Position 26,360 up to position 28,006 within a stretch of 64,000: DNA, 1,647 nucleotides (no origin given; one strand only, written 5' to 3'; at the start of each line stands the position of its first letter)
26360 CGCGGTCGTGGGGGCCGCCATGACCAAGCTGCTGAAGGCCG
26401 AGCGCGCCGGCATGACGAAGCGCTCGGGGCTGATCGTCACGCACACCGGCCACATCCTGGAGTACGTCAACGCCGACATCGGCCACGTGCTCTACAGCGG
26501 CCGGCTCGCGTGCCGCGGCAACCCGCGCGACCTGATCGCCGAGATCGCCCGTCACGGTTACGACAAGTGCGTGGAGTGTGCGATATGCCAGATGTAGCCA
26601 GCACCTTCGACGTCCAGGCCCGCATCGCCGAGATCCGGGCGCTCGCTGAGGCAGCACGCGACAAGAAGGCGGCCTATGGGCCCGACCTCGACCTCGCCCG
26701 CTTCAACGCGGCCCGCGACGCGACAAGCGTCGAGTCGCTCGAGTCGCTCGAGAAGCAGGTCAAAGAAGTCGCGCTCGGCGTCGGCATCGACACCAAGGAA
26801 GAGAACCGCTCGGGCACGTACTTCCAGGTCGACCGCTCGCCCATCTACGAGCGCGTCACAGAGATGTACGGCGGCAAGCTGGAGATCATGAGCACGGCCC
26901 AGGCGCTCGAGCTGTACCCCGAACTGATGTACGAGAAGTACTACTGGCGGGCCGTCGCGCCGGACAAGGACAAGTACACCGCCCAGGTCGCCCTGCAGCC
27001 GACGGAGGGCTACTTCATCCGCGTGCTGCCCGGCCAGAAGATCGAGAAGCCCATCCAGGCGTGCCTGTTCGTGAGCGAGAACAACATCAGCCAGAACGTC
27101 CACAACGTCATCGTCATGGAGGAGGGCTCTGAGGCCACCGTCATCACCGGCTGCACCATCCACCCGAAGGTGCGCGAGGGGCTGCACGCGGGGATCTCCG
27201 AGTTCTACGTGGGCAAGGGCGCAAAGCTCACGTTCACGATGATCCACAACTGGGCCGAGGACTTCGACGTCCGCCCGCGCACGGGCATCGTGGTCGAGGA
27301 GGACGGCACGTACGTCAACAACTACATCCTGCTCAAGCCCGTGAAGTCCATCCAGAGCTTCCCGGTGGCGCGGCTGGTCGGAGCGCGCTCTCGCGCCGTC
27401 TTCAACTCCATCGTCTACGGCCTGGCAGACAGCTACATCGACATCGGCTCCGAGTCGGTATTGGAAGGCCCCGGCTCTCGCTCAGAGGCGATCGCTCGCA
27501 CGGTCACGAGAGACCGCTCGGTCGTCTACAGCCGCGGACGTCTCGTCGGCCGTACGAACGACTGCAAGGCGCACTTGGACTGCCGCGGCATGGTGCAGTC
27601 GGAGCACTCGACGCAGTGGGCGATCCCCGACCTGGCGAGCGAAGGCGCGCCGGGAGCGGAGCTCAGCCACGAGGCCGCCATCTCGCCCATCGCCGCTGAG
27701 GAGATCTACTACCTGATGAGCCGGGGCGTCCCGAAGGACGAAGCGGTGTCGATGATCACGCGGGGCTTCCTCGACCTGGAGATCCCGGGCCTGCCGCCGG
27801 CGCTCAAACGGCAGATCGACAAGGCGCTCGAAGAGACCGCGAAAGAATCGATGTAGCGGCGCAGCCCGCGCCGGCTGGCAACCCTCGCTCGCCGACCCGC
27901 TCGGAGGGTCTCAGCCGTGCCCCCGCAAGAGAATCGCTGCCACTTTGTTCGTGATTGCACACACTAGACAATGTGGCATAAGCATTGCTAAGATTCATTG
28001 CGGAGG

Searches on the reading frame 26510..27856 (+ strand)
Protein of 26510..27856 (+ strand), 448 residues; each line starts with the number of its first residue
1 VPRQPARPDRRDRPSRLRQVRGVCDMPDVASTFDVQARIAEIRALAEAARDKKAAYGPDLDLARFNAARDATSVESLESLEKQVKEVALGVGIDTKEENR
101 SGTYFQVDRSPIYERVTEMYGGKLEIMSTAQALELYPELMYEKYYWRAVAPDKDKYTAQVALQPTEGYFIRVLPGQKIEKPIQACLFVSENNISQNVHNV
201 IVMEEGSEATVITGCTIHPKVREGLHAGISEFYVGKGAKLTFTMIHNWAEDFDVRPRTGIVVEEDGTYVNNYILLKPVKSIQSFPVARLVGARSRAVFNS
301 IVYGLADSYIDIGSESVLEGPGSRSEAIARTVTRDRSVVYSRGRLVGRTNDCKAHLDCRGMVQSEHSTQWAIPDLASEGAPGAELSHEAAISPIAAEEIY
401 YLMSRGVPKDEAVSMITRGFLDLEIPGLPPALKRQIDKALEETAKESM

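Call 42: search_protein_families(library=pfam, proteins=[window:26510-27856:+], max_evalue=0.00001)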
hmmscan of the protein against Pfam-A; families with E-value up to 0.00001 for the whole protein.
window:26510-27856:+ (448 aa): 1 family
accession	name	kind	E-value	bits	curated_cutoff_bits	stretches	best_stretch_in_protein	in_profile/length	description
PF01458.23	SUFBD_core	-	4.1e-37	128.3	27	1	190-420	5-232/232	SUF system FeS cluster assembly, SufBD core domain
